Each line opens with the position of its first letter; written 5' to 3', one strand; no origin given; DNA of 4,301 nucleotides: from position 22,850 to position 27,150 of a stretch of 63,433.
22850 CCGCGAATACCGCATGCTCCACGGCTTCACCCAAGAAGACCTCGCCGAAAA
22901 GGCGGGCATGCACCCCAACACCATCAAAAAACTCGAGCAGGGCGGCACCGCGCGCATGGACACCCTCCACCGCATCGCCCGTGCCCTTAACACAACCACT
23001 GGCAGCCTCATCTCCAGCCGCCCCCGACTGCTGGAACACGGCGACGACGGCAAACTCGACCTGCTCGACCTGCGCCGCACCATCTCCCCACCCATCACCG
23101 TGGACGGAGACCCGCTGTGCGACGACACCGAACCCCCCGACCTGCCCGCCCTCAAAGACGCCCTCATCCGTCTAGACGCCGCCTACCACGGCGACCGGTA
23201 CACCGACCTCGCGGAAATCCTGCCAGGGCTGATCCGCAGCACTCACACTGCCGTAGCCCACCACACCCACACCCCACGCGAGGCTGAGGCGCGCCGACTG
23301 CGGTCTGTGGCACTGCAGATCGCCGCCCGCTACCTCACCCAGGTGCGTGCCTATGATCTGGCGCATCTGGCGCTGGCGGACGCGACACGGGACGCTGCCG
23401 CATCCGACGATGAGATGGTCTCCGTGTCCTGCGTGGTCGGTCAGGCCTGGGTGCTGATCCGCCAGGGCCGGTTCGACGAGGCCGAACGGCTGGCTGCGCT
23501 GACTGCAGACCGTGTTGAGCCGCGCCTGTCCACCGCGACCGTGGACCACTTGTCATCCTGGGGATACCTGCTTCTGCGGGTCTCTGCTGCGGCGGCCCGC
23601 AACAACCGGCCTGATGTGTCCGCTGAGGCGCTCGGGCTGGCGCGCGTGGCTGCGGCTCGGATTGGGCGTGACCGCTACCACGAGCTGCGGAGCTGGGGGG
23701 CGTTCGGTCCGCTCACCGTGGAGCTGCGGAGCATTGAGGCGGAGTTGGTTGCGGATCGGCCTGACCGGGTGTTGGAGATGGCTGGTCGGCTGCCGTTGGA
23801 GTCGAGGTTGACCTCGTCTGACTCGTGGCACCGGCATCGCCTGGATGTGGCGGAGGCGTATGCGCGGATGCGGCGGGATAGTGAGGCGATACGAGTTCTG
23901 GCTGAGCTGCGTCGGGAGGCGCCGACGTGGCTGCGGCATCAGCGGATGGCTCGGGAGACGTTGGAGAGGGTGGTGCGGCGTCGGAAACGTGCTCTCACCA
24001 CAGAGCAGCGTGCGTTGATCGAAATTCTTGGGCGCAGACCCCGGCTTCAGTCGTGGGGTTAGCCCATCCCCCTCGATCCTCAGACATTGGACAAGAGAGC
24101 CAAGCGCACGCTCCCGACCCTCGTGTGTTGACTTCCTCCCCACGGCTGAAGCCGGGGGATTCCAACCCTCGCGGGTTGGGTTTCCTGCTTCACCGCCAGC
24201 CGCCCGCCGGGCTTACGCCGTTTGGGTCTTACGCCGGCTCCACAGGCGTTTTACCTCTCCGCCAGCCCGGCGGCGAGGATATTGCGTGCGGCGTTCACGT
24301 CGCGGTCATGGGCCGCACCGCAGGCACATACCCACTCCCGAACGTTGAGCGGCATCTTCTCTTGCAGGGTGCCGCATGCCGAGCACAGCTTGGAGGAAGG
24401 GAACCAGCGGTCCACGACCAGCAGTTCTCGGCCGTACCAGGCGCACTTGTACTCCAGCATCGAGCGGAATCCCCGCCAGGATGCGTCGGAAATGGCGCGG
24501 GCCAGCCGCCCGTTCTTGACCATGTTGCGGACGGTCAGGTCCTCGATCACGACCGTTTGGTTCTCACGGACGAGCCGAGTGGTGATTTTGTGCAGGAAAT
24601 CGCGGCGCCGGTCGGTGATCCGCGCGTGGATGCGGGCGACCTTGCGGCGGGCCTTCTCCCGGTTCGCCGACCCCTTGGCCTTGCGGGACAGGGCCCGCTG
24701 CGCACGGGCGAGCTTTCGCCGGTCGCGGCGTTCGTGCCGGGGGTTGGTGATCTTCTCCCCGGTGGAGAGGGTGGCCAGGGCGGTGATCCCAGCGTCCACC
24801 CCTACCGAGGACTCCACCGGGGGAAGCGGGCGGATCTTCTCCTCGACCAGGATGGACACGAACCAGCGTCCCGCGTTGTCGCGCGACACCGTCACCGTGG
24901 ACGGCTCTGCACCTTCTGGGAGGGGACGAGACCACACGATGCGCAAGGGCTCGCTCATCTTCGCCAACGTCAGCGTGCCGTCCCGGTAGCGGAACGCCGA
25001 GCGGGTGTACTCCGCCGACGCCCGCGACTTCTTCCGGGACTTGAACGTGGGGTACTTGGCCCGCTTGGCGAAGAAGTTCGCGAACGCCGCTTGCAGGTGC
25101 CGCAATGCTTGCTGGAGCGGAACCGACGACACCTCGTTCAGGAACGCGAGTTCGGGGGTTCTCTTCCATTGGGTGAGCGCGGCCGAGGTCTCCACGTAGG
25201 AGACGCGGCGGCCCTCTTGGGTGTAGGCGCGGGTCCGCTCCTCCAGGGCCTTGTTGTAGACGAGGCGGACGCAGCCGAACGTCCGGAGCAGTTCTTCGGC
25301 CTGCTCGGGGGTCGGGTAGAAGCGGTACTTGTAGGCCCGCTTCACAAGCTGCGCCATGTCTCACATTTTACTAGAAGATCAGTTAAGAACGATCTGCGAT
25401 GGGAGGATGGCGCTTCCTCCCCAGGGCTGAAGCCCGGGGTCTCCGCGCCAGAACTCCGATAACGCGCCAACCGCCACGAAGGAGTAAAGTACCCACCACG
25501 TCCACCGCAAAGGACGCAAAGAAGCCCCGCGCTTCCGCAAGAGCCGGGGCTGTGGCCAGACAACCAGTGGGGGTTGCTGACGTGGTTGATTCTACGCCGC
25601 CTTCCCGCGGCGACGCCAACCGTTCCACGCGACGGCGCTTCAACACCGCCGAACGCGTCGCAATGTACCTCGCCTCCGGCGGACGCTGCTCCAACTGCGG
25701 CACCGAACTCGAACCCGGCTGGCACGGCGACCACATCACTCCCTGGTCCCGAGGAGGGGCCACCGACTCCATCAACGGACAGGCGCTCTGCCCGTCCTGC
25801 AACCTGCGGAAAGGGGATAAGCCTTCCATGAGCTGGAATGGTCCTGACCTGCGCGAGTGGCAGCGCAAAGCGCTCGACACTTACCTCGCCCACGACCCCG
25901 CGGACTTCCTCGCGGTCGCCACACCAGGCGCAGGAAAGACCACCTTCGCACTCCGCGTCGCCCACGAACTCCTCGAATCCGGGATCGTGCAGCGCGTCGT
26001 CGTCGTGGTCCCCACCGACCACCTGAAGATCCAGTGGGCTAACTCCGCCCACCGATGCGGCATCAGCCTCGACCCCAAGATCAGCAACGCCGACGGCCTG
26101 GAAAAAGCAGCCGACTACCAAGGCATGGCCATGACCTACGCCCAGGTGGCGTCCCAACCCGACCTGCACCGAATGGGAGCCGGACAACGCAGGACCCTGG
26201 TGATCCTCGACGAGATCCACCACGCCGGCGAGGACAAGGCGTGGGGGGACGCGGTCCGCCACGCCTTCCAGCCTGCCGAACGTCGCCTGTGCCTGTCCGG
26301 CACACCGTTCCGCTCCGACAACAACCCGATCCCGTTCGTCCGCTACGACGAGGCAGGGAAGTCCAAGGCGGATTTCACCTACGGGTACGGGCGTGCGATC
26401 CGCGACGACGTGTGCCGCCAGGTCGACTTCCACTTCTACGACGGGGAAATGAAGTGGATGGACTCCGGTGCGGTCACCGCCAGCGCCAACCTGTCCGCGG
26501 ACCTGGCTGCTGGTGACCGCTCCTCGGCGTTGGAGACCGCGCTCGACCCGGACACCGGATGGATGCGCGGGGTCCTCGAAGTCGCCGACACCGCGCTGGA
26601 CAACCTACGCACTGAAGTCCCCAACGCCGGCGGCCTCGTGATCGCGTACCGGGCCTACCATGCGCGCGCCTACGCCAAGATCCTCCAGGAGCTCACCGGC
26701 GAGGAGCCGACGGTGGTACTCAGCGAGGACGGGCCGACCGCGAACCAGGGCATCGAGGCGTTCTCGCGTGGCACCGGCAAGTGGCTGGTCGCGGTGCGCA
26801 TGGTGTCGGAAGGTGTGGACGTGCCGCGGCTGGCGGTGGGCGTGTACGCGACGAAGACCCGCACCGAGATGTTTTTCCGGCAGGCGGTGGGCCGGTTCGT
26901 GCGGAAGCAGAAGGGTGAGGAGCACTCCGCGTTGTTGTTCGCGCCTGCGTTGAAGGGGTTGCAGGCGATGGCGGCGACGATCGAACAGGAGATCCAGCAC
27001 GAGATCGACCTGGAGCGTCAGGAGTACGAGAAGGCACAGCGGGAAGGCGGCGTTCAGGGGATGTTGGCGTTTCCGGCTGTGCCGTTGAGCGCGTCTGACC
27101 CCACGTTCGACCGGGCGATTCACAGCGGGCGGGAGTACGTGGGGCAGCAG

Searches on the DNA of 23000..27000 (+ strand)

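Call 15: search_dna_similar(query=window:23000-27000:+, collection=phages, mode=distant, max_rows=8)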
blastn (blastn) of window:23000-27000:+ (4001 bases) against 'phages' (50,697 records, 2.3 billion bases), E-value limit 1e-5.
Records with a match: 67; places in all: 69; records where one place covers at least 80% of the query: 0.
Best place of each record, by identity: 90-95% 1; 60-80% 66.
By first word of the organism name: Mycobacterium 44; Streptomyces 17; Pseudomonas 4; Thermobifida 1; Saccharomonospora 1.
By host as written in the record: Mycobacterium smegmatis mc2 155 29; Mycobacterium smegmatis mc#155 8; Streptomyces xanthochromogenes NRRL B-5410 7; Streptomyces lividans JI 1326 7; Mycobacterium smegmatis mc2155 3; Mycobacterium smegmatius mc2 155 2; Pseudomonas aeruginosa 2; Pseudomonas aeruginosa 147 2; and 6 more.
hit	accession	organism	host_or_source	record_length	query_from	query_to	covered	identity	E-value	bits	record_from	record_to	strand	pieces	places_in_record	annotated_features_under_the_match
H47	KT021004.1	Thermobifida phage P1312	Thermobifida fusca NTU22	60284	2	2464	59%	93.9%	0e+0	3604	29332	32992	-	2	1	hypothetical protein (x4) | transposase | transcriptional regulator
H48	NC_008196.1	Mycobacterium phage Llij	Mycobacterium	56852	1129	2277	29%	64.4%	1e-32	150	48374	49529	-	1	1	transposase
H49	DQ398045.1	Mycobacterium phage Llij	Mycobacterium sp.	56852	1129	2277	29%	64.4%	1e-32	150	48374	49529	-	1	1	83: hypothetical protein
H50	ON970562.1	Mycobacterium phage Jarcob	Mycobacterium smegmatis mc#155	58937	1226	2349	28%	64.2%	6e-30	140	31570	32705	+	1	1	42: transposase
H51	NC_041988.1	Mycobacterium phage ShiLan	Mycobacterium smegmatis mc2 155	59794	1226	2349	28%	64.2%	6e-30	140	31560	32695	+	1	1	42: transposase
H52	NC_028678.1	Mycobacterium phage Cabrinians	Mycobacterium smegmatis mc2 155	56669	1226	2349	28%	64.2%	6e-30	140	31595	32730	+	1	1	transposase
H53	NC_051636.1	Mycobacterium phage BobaPhett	Mycobacterium smegmatis mc2 155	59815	1226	2349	28%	64.2%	6e-30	140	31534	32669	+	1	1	42: transposase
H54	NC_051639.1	Mycobacterium phage Burwell21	Mycobacterium smegmatis mc2 155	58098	1226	2349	28%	64.2%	6e-30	140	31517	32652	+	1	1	42: transposase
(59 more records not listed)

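Call 17: get_annotated_region(hit=H47, flank=1500)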
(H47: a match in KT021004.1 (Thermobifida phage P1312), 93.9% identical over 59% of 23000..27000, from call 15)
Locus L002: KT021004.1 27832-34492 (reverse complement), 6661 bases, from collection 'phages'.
description: Thermobifida phage P1312, complete genome.
organism: Thermobifida phage P1312 (NCBI taxid 1661715)
taxonomy: Viruses; Duplodnaviria; Heunggongvirae; Uroviricota; Caudoviricetes
host: Thermobifida fusca NTU22; source: compost; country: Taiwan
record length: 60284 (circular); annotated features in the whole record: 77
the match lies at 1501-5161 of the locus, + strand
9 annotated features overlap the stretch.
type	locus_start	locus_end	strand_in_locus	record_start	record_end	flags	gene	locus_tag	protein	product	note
CDS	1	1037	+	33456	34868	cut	-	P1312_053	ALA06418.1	replicative DNA helicase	-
CDS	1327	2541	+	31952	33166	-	-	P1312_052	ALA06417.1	transcriptional regulator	Helix-turn-helix XRE-family like proteins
CDS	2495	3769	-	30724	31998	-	-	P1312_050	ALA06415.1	hypothetical protein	-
CDS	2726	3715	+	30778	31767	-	-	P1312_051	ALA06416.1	hypothetical protein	similar to WP_037974524 Synergistes jonesii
CDS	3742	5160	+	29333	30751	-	-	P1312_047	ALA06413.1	hypothetical protein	similar to ADJ28745 Nitrosococcus watsonii C-113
CDS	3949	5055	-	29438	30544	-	-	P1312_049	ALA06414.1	transposase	IS605 orfB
CDS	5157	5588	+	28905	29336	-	-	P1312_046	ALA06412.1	hypothetical protein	-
CDS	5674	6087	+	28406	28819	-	-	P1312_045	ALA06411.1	hypothetical protein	-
CDS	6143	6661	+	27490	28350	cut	-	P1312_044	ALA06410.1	transcriptional regulator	helix-turn-helix family protein; similar to WP_018223844 of Salinispora pacifica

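Call 59: build_rna_model(alignment_id=A3)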
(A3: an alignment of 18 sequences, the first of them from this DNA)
Model R1 built from alignment A3 (18 sequences, 171 columns); structure: RNAalifold consensus.
model positions 147; base pairs 28; branch points 2; effective number of sequences 2.9; information 0.59 bits per position. Calibrated on 0.2 Mb of random sequence (short: E-values are rough).
structure used (alignment columns):
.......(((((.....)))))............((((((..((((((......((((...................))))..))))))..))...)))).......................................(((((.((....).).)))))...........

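Call 60: search_with_rna_model(model_id=R1, source=window, max_evalue=10, show_alignments=3)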
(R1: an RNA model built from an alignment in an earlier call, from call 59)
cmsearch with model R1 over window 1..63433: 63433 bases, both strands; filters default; matches with E-value up to 10: 4.
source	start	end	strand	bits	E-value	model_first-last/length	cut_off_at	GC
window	24128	24280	-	125.7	4e-40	1-147/147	no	0.67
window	19477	19633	+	95.8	3.6e-30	1-147/147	no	0.67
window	9140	9194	+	18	0.00026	1-147/147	no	0.64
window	35079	35093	-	7.4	0.88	8-22/147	no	0.87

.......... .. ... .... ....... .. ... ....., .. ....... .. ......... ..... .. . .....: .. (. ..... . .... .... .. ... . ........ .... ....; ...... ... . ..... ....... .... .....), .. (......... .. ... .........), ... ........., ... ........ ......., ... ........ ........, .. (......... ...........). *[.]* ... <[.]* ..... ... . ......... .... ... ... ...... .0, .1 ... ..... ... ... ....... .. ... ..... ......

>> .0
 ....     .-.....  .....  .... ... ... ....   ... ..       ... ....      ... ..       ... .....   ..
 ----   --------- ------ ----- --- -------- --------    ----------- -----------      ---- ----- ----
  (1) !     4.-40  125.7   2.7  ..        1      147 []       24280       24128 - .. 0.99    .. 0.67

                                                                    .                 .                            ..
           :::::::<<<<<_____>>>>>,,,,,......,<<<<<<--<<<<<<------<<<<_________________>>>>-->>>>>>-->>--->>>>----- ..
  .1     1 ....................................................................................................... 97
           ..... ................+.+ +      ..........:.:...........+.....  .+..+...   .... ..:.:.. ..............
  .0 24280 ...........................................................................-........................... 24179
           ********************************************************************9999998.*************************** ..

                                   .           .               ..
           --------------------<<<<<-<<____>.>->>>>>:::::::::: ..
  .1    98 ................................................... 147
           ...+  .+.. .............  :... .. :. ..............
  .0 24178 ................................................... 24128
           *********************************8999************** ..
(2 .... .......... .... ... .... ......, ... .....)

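Call 95: search_with_rna_model(model_id=R1, sources=[L094, L095, L084, L085, L086, L087, L090, L092, L157, L212, L214, L129], max_evalue=0.01)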
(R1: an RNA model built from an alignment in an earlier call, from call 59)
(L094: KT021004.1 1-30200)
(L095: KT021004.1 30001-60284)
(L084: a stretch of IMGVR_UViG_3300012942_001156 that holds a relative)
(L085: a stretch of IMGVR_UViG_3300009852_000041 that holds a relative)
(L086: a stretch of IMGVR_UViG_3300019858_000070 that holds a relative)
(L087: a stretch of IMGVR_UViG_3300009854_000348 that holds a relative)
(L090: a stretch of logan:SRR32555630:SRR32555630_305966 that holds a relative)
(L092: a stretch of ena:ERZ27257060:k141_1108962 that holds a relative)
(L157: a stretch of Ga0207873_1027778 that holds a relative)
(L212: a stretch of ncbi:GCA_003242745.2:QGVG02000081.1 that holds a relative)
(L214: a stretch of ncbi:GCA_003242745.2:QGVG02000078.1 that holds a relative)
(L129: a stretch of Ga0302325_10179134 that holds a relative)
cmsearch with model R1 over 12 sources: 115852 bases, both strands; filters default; matches with E-value up to 0.01: 9.
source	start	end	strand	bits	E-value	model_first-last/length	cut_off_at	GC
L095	515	667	+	125.7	7.3e-40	1-147/147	no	0.67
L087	8554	8696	+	125.1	1.2e-39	1-147/147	no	0.67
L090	432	588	+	102.7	3.2e-32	1-147/147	no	0.69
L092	234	387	+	102.6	3.6e-32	1-147/147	no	0.7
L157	187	343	-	102.2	5e-32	1-147/147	no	0.71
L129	2982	3135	-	93.7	3.3e-29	1-147/147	no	0.69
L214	1636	1795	+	90.8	3e-28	1-147/147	no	0.69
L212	1415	1582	+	89.9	6e-28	1-147/147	no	0.68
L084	6803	6886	+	40.9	1.1e-11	8-92/147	no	0.71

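Call 101: search_rna_families(source=window, start=24050, end=24400, threshold=evalue, max_evalue=10)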
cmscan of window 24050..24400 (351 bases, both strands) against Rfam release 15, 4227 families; matches with E-value up to 10: 7.
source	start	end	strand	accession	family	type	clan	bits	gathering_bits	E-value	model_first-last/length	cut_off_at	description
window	24158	24190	+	RF01334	CRISPR-DR21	Gene; CRISPR;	-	16.3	48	4.4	1-37/37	no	CRISPR RNA direct repeat element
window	24247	24274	-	RF01107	SBRMV1_UPD-PKf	Cis-reg;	-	13.9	39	8.1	1-27/27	no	Pseudoknot of upstream pseudoknot domain (UPD) of the 3'UTR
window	24116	24250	-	RF00062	HgcC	Gene;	-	12.8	50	1.3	1-130/130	no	HgcC family RNA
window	24209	24258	-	RF01101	TLS-PK6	Cis-reg;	-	12.6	44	8.2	1-40/40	no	Pseudoknot of tRNA-like structure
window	24291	24303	+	RF00622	CPEB3_ribozyme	Gene; ribozyme;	-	10.4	35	9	28-40/78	no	Mammalian CPEB3 ribozyme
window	24102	24220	-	RF00050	FMN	Cis-reg; riboswitch;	-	10.3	66.2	8.7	1-138/138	no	FMN riboswitch aptamer (RFN element)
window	24300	24339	-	RF03108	Methylosinus-1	Gene; sRNA;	-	10.1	145.1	3.9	1-214/214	no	Methylosinus-1 RNA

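Call 106: search_with_rna_model(model_id=R1, sources=[window, L003, L004, L006, L007, L009, L012, L013, L015, L053, L090, L091, L092, L093, L157, L190, L212, L214, L216, L129, L104, L127, L178, L198], max_evalue=1e-10, make_alignment=true)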
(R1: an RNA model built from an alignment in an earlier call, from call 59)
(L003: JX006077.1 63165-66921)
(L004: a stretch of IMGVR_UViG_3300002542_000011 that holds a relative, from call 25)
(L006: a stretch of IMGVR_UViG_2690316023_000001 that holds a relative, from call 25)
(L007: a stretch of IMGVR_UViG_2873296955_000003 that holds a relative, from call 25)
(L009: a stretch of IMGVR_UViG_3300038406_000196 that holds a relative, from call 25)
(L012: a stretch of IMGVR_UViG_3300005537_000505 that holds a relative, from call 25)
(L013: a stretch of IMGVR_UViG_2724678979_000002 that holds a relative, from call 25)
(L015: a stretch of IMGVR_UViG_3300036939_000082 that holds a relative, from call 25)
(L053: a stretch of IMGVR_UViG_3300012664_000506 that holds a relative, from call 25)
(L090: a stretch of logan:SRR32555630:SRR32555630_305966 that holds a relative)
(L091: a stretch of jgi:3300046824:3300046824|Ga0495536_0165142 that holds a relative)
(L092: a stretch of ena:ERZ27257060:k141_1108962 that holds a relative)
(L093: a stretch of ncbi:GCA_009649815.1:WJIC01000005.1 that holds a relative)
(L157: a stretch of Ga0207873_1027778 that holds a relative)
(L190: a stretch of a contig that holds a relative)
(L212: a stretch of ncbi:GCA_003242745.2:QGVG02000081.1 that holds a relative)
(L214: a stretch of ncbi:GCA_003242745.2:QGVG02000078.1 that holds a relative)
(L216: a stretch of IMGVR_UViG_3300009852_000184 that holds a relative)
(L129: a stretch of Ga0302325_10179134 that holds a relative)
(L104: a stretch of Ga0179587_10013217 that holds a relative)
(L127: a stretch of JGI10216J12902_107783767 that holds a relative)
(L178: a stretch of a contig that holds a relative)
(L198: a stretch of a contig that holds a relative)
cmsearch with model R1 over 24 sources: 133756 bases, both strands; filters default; matches with E-value up to 1e-10: 25.
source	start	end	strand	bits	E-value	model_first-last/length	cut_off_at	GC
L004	2578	2731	+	129.8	3.6e-41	1-147/147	no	0.62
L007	2566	2713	+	129.5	4.5e-41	1-147/147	no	0.66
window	24128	24280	-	125.7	8.4e-40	1-147/147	no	0.67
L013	955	1103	+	124.3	2.5e-39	1-147/147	no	0.7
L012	2581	2727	+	123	6.6e-39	1-147/147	no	0.64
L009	2578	2724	+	121.4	2.3e-38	1-147/147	no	0.65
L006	1750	1901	+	119.9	7.3e-38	1-147/147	no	0.64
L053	2572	2718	+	111.5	4.3e-35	1-147/147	no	0.49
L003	1804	1954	+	111.5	4.6e-35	1-147/147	no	0.65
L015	2569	2716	+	106.9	1.5e-33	1-147/147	no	0.52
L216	1750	1906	+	106.9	1.5e-33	1-147/147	no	0.69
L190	933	1089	+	106.4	2.2e-33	1-147/147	no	0.68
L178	1412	1568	+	103.5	2.1e-32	1-147/147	no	0.7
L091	204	360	+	102.9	3.2e-32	1-147/147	no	0.68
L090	432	588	+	102.7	3.7e-32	1-147/147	no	0.69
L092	234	387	+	102.6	4.1e-32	1-147/147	no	0.7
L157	187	343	-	102.2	5.8e-32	1-147/147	no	0.71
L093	2088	2243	+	101.7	8.2e-32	1-147/147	no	0.63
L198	2420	2576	-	97.7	1.8e-30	1-147/147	no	0.69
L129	2982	3135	-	93.7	3.8e-29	1-147/147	no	0.69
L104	2286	2442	+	92.9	7e-29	1-147/147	no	0.7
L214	1636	1795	+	90.8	3.4e-28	1-147/147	no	0.69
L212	1415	1582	+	89.9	7e-28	1-147/147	no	0.68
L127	1253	1408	+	85.7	1.7e-26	1-147/147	no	0.72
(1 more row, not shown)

Alignment A4: 25 matches aligned to the model, 182 columns, each read 5' to 3' on its own strand. Consensus structure (alignment columns), stored with it:
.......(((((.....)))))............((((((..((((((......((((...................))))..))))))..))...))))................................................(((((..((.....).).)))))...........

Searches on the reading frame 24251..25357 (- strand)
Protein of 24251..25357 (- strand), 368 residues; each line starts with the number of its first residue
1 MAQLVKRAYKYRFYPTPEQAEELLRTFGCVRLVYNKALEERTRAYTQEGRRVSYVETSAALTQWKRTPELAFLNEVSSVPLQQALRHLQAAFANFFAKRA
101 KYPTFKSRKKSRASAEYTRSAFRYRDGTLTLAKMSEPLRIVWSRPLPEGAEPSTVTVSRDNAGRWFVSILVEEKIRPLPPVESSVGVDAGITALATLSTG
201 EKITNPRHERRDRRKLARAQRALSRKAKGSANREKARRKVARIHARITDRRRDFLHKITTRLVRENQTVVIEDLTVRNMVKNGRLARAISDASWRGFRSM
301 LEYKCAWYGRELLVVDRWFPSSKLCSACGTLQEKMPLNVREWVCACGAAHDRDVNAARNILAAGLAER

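Call 13: search_protein_families(library=pfam, proteins=[window:24251-25357:-])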
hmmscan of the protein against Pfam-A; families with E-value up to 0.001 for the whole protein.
window:24251-25357:- (368 aa): 3 families
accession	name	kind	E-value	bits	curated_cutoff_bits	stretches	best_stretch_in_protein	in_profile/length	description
PF01385.25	OrfB_IS605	-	2.8e-35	121.6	30.5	1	169-282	2-119/120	Probable transposase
PF07282.18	Cas12f1-like_TNB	-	7.1e-25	87.4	26.3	1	294-360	1-60/60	Cas12f1-like, TNB domain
PF12323.14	HTH_OrfB_IS605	-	1.1e-22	79.7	21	1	1-49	1-46/47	Helix-turn-helix domain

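Call 25: find_related_loci(query=window:24251-25357:-, collection=viral_contigs, flank=1500)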
Query window:24251-25357:- (368 aa) in viral_contigs; peptide patterns used: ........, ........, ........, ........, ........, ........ (x = any residue, [..] = any of these).
211 stretches matched a pattern; 197 encode a relative of the query (tblastn E <= 1e-3); the best 80 are kept; 80 distinct loci.
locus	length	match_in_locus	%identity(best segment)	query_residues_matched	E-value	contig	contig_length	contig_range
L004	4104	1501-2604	86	1-368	0e+0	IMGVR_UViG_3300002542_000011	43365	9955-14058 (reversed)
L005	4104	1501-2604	86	1-368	0e+0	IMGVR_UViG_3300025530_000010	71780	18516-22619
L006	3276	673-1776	75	1-368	0e+0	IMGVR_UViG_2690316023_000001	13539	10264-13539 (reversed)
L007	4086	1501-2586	74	5-366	0e+0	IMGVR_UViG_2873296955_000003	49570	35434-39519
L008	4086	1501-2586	74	5-366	0e+0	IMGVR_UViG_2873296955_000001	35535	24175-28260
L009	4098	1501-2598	70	1-366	1e-176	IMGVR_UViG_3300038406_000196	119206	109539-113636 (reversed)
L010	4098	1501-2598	69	2-366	2e-171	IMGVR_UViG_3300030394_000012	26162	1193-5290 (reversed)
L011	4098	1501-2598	67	2-366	3e-166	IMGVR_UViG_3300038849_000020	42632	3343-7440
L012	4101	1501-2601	70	2-366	8e-165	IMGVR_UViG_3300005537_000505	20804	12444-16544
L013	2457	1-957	69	1-360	5e-168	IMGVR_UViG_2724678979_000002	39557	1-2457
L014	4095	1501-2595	65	2-366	3e-162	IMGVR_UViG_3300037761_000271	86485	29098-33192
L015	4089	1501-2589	60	5-366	3e-145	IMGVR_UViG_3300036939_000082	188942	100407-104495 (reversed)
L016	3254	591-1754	59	5-366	1e-141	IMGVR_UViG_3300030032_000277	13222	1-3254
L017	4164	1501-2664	58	5-366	3e-139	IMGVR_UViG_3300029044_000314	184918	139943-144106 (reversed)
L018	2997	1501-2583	59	4-366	3e-141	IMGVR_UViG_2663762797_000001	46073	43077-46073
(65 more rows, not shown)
